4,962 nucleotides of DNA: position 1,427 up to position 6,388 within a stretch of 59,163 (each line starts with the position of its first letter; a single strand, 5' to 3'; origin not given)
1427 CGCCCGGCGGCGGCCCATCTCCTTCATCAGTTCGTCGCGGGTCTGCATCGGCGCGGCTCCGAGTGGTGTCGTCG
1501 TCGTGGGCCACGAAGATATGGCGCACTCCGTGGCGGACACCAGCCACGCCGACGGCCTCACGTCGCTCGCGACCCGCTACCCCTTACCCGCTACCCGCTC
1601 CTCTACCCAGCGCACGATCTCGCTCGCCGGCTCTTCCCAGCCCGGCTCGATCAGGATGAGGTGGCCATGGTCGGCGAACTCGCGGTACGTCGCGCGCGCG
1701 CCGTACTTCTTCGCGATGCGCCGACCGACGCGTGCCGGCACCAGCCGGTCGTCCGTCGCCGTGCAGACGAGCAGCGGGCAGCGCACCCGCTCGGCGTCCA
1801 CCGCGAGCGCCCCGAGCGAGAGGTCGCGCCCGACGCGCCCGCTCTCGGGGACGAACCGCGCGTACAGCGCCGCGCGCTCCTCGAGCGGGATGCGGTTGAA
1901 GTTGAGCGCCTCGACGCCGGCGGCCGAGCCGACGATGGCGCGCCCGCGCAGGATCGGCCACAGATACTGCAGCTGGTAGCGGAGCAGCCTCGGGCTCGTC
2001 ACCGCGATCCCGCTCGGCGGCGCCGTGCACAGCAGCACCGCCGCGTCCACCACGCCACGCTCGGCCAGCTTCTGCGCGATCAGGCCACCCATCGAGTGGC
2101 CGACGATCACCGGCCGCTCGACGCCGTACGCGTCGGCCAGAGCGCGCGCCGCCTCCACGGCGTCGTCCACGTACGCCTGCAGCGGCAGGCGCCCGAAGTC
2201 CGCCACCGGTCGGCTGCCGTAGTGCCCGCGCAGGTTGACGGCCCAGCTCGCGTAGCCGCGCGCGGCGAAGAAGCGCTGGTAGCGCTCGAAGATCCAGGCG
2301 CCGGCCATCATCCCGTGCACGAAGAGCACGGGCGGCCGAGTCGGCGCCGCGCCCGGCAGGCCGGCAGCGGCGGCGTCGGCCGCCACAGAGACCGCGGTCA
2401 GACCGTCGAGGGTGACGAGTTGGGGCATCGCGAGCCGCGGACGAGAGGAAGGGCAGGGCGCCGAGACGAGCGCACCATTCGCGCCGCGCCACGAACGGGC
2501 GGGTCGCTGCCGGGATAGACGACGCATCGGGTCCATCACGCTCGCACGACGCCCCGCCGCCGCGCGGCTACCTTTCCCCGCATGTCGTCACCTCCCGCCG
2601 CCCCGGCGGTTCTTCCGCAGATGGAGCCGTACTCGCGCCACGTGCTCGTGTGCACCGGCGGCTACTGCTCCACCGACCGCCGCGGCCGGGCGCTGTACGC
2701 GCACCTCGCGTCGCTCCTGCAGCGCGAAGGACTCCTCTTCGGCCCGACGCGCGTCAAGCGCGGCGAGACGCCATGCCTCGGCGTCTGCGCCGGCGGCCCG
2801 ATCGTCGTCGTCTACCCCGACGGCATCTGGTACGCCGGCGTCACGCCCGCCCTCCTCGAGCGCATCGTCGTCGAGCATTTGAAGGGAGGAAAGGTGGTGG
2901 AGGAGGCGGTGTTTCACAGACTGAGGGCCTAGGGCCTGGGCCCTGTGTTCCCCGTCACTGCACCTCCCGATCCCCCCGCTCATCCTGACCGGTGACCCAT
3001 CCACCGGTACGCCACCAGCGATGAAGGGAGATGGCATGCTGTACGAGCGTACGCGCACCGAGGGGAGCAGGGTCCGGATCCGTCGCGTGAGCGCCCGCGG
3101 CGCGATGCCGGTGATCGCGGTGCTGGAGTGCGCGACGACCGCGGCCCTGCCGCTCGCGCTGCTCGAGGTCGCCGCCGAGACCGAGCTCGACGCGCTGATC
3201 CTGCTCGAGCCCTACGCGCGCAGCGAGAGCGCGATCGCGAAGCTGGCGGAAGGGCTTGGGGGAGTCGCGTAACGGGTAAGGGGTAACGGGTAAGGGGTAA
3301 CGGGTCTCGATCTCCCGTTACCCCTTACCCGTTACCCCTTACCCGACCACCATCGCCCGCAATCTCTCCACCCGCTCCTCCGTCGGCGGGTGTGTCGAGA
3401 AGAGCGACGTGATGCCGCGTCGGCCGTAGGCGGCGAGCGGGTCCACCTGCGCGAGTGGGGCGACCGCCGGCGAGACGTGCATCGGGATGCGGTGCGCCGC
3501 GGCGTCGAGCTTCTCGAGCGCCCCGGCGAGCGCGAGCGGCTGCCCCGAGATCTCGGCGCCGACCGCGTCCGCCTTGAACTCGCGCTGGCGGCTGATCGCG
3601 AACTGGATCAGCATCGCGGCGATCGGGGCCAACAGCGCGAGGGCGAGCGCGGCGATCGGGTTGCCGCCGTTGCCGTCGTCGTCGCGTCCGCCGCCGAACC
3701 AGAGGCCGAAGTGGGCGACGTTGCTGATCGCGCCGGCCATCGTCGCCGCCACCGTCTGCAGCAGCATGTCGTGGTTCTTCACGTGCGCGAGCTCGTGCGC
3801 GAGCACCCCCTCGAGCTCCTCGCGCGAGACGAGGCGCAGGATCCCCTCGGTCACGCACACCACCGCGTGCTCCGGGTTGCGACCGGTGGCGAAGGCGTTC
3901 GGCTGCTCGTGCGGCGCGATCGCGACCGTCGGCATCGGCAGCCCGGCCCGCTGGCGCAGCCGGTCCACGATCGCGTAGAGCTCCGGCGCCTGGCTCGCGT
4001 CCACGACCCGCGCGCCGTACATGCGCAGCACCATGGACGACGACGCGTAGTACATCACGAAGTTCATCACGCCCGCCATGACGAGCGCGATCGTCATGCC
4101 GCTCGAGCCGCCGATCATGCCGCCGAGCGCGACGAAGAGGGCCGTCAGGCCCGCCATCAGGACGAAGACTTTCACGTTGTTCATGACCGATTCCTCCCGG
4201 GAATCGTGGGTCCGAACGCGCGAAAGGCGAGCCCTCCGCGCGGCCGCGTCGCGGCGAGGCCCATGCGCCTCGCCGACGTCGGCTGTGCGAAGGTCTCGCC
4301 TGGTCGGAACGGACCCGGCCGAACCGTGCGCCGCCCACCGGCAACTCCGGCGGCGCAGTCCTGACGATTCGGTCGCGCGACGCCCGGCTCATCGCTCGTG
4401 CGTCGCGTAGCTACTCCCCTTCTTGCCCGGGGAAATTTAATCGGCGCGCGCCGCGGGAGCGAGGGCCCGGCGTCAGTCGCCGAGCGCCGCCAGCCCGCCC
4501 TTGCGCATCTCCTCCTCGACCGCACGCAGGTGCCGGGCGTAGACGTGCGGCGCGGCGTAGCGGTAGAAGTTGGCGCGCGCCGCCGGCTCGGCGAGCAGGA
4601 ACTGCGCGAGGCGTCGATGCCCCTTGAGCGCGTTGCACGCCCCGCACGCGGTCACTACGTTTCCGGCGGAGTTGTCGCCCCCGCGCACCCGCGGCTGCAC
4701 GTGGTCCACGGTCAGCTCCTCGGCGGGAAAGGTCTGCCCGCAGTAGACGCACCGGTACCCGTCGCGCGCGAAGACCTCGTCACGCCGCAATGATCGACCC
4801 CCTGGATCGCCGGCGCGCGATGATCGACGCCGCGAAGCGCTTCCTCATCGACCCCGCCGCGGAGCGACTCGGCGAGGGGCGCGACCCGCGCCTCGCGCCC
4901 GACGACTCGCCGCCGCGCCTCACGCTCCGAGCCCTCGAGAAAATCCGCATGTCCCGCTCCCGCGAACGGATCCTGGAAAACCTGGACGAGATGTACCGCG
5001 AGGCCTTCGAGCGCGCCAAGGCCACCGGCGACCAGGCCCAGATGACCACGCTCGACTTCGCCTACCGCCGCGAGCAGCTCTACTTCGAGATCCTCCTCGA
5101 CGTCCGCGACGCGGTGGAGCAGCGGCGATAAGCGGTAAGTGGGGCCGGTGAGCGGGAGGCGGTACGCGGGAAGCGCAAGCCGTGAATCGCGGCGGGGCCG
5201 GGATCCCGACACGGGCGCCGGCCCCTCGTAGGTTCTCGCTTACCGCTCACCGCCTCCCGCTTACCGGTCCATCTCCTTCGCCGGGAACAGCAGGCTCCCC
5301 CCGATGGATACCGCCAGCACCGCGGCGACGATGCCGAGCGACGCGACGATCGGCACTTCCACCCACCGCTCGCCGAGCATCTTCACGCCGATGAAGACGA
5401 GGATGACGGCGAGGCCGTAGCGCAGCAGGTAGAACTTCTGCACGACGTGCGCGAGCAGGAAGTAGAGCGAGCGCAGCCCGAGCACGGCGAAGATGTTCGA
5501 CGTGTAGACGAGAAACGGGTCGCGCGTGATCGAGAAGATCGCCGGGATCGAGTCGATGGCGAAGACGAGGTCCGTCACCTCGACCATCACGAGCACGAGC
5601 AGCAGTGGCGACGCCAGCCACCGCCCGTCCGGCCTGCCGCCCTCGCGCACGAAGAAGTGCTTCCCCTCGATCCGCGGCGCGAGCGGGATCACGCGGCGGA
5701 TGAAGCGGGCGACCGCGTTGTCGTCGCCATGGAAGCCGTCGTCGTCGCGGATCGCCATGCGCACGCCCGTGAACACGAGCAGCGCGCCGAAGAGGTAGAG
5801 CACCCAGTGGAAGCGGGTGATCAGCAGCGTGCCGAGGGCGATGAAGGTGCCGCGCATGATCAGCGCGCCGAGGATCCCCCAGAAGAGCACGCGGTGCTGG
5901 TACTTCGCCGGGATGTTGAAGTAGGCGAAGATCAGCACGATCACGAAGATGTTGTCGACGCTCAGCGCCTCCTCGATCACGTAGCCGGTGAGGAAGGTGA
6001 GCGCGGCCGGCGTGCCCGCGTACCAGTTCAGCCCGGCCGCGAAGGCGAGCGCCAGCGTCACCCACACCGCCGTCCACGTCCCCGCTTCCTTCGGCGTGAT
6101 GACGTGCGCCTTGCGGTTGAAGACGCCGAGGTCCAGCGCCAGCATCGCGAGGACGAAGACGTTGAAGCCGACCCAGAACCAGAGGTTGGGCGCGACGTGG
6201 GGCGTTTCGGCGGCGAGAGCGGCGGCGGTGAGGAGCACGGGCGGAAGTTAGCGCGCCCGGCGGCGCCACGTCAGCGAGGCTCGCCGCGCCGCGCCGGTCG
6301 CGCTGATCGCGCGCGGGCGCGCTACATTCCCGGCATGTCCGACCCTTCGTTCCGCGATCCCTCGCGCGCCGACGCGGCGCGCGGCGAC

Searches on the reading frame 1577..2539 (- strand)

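Call 57: search_protein_families(library=pfam, proteins=[window:1577-2539:-], max_evalue=0.00001)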
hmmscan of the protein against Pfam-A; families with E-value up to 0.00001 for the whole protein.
window:1577-2539:- (320 aa): 4 families
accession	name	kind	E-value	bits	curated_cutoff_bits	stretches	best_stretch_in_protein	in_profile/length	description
PF12697.13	Abhydrolase_6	-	2.7e-23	84.2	26.3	1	71-299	1-211/217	Alpha/beta hydrolase family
PF00561.26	Abhydrolase_1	-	5.8e-21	75.7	25.8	1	69-298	1-243/245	alpha/beta hydrolase fold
PF12146.15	Hydrolase_4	-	1.1e-19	71.2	27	1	68-299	4-238/239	Serine aminopeptidase, S33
PF00326.27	Peptidase_S9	-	7.8e-06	26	22.6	0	85-160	4-83/213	Prolyl oligopeptidase family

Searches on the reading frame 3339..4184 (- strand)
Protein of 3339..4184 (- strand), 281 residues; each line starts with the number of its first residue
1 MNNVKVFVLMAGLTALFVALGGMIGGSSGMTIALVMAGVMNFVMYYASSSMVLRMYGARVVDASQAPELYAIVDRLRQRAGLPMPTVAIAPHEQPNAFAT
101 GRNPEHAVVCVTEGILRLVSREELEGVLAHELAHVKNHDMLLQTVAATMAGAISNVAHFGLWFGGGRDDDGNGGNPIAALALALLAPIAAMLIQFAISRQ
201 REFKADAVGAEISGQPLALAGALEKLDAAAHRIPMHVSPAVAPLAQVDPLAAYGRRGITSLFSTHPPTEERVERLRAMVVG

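Call 57: search_protein_families(library=pfam, proteins=[window:3339-4184:-], max_evalue=0.00001)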
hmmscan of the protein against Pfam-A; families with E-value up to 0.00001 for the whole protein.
window:3339-4184:- (281 aa): 2 families
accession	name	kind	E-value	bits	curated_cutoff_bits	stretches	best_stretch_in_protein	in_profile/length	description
PF01435.24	Peptidase_M48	-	4e-34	118.5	20.3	1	64-278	2-185/186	Peptidase family M48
PF05569.17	Peptidase_M56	-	1e-05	25.4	31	0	32-148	103-217/296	BlaR1 peptidase M56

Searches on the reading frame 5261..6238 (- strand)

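Call 57: search_protein_families(library=pfam, proteins=[window:5261-6238:-], max_evalue=0.00001)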
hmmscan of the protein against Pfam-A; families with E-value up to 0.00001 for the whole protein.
window:5261-6238:- (325 aa): 1 family
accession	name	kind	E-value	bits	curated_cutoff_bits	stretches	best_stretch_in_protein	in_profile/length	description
PF03741.22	TerC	-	4.3e-53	180.1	27.8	1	83-288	1-175/178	Integral membrane protein TerC family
